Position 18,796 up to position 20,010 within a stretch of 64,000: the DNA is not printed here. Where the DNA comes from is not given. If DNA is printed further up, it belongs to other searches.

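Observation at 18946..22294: Three-gene module with the NdmC/NdmD/NdmE (GST-dependent N-demethylase) architecture outside its known Pseudomonas context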

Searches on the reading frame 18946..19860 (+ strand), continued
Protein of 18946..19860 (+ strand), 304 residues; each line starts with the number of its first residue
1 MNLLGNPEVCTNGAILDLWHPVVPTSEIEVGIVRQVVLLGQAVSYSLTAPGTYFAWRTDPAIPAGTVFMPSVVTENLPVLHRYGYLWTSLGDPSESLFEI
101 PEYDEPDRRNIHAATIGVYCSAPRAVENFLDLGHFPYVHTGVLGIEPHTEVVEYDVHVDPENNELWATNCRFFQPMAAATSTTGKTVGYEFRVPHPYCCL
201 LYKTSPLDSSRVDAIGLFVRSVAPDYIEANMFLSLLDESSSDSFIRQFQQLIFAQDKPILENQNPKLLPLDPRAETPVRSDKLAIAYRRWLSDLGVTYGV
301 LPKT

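Call 88: search_protein_families(library=ncbifam, proteins=[L004:13397-14728:+, L077:3697-5079:-, L066:9761-11230:+, L039:17107-18903:-, L044:3065-4027:+], max_evalue=1e-10)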
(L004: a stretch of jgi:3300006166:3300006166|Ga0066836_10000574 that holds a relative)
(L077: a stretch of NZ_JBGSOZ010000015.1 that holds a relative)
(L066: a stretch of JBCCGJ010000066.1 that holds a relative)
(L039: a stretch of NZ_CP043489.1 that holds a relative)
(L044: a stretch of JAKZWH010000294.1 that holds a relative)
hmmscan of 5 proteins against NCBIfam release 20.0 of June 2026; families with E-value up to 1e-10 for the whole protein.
L004:13397-14728:+ (443 aa): 22 families
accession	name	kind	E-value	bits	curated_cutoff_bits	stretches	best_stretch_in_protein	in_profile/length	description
TIGR02967.1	guan_deamin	equivalog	7e-106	354.6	375.4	1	21-431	2-401/401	guanine deaminase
NF006679.0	PRK09228.1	subfamily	3.1e-65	220.6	351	1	20-435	26-430/433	guanine deaminase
NF005557.0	PRK07228.1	equivalog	2.2e-48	165.1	522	1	33-398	28-381/445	5'-deoxyadenosine deaminase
NF006549.0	PRK09045.1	equivalog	4.6e-39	134.3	540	1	20-434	24-414/444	TRZ/ATZ family hydrolase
NF006055.0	PRK08203.1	equivalog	3.9e-34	118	532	1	28-400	29-399/455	8-oxoguanine deaminase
NF004701.0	PRK06038.1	equivalog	1.7e-31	109.4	609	1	25-395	23-369/432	N-ethylammeline chlorohydrolase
NF006252.0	PRK08393.1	equivalog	8.1e-30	104.2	617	1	43-393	38-364/424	N-ethylammeline chlorohydrolase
NF004801.0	PRK06151.1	subfamily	2.7e-27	95.8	416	1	12-431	11-434/491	chlorohydrolase family protein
NF006681.0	PRK09229.1-2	equivalog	1.1e-24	87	362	1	192-436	200-426/451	formimidoylglutamate deiminase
NF012037.0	PRK15493.1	equivalog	6.8e-22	77.9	779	1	7-392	6-372/435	bifunctional S-methyl-5'-thioadenosine deaminase/S-adenosylhomocysteine deaminase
NF006056.0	PRK08204.1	subfamily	5.8e-21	74.8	391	1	46-435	47-416/449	hypothetical protein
TIGR02022.1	hutF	equivalog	7.2e-20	71.1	413.05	1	212-435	221-431/455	formimidoylglutamate deiminase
NF009059.0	PRK12393.1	equivalog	7.7e-19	67.7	543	1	39-394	44-397/460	amidohydrolase family protein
NF005211.0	PRK06687.1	equivalog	5.7e-18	64.9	703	1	52-392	52-372/419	TRZ/ATZ family protein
NF004995.0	PRK06380.1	subfamily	5.8e-17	61.8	567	1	29-431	25-395/418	metal-dependent hydrolase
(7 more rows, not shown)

L077:3697-5079:- (460 aa): 18 families
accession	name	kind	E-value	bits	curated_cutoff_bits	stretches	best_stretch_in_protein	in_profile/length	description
TIGR02967.1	guan_deamin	equivalog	8.1e-120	400.5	375.4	1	28-453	3-401/401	guanine deaminase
NF006679.0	PRK09228.1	subfamily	1.5e-74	251.3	351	1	27-456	27-429/433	guanine deaminase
NF005557.0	PRK07228.1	equivalog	7e-58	196.4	522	1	64-455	43-411/445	5'-deoxyadenosine deaminase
NF004701.0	PRK06038.1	equivalog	5.1e-41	140.8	609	1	64-454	45-399/432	N-ethylammeline chlorohydrolase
NF006252.0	PRK08393.1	equivalog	9.3e-39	133.6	617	1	64-454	42-396/424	N-ethylammeline chlorohydrolase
NF006549.0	PRK09045.1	equivalog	4.8e-38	130.9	540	1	69-454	59-412/444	TRZ/ATZ family hydrolase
NF006055.0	PRK08203.1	equivalog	2.3e-31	108.8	532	1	63-453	49-422/455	8-oxoguanine deaminase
NF004801.0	PRK06151.1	subfamily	1.4e-27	96.7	416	1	72-454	53-435/491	chlorohydrolase family protein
NF012037.0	PRK15493.1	equivalog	2.4e-25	89.2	779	1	66-455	49-407/435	bifunctional S-methyl-5'-thioadenosine deaminase/S-adenosylhomocysteine deaminase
NF005211.0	PRK06687.1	equivalog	3e-24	85.5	703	1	71-453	52-405/419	TRZ/ATZ family protein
NF004995.0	PRK06380.1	subfamily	9.6e-24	84.1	567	1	61-454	39-396/418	metal-dependent hydrolase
NF006056.0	PRK08204.1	subfamily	1.9e-22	79.7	391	1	70-454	51-413/449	hypothetical protein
NF006681.0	PRK09229.1-2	equivalog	1.2e-19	70.4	362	1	216-456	204-424/451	formimidoylglutamate deiminase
NF009059.0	PRK12393.1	equivalog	5.7e-19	68.2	543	1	66-454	52-428/460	amidohydrolase family protein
TIGR02022.1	hutF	equivalog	1.8e-14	53.4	413.05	1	237-454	225-428/455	formimidoylglutamate deiminase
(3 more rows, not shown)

L066:9761-11230:+ (489 aa): 24 families
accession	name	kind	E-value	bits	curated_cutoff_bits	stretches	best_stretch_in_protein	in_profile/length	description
NF004701.0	PRK06038.1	equivalog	7.5e-98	328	609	1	25-471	3-430/432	N-ethylammeline chlorohydrolase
NF006549.0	PRK09045.1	equivalog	1.1e-95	320.9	540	1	26-467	8-439/444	TRZ/ATZ family hydrolase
NF005557.0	PRK07228.1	equivalog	1.3e-93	314.2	522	1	27-471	2-441/445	5'-deoxyadenosine deaminase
NF006252.0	PRK08393.1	equivalog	1.3e-82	278.2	617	1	86-466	44-422/424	N-ethylammeline chlorohydrolase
NF006055.0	PRK08203.1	equivalog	6.5e-67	226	532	2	203-470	194-453/455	8-oxoguanine deaminase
NF005211.0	PRK06687.1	equivalog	1.3e-66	225.1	703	1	86-453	48-419/419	TRZ/ATZ family protein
NF004995.0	PRK06380.1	subfamily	1.3e-64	218.8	567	1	28-456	3-412/418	metal-dependent hydrolase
NF012037.0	PRK15493.1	equivalog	2.7e-59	201.1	779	1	32-459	7-425/435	bifunctional S-methyl-5'-thioadenosine deaminase/S-adenosylhomocysteine deaminase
NF005540.0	PRK07203.1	equivalog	1e-52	179.3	444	1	28-470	2-441/444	putative aminohydrolase SsnA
TIGR03314.1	Se_ssnA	subfamily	1.6e-51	175.5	455.5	1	29-470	2-440/441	putative selenium metabolism protein SsnA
NF009059.0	PRK12393.1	equivalog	2.3e-49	168.4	543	1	218-469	213-457/460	amidohydrolase family protein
NF006681.0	PRK09229.1-2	equivalog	5.7e-46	157.2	362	1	49-465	23-445/451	formimidoylglutamate deiminase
NF006056.0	PRK08204.1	subfamily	1.2e-44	152.8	391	1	25-472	2-445/449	hypothetical protein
TIGR02967.1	guan_deamin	equivalog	1e-43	149.9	375.4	1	45-439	4-401/401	guanine deaminase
NF004801.0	PRK06151.1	subfamily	2.3e-43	148.8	416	1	191-470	187-465/491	chlorohydrolase family protein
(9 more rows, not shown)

L039:17107-18903:- (598 aa): 9 families
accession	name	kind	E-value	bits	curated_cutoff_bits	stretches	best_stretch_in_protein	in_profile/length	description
TIGR01178.1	ade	equivalog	4.4e-111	372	472.5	1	23-583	5-550/552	adenine deaminase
NF007457.0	PRK10027.1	equivalog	7.6e-80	268.7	768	1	14-582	26-581/588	adenine deaminase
NF051886.1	XaaProDiPepCaul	equivalog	1.3e-18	67.2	500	1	243-340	285-374/398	Xaa-Pro dipeptidase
NF006056.0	PRK08204.1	subfamily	2.7e-18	66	391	0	297-341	337-381/449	hypothetical protein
NF011990.0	PRK15446.2-6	subfamily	2e-14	53.1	233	0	271-358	295-383/390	alpha-D-ribose 1-methylphosphonate 5-triphosphate diphosphatase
NF006689.0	PRK09237.1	equivalog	5.1e-14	51.6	371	0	20-82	5-66/383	amidohydrolase/deacetylase family metallohydrolase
NF005557.0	PRK07228.1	equivalog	7.3e-13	48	522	0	303-340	338-375/445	5'-deoxyadenosine deaminase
TIGR01975.1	isoAsp_dipep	equivalog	8e-12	45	331.25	0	290-365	311-384/389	beta-aspartyl-peptidase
NF009060.0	PRK12394.1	equivalog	5.2e-11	41.9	442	0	17-106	2-90/381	metallo-dependent hydrolase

L044:3065-4027:+ (320 aa): 0 families
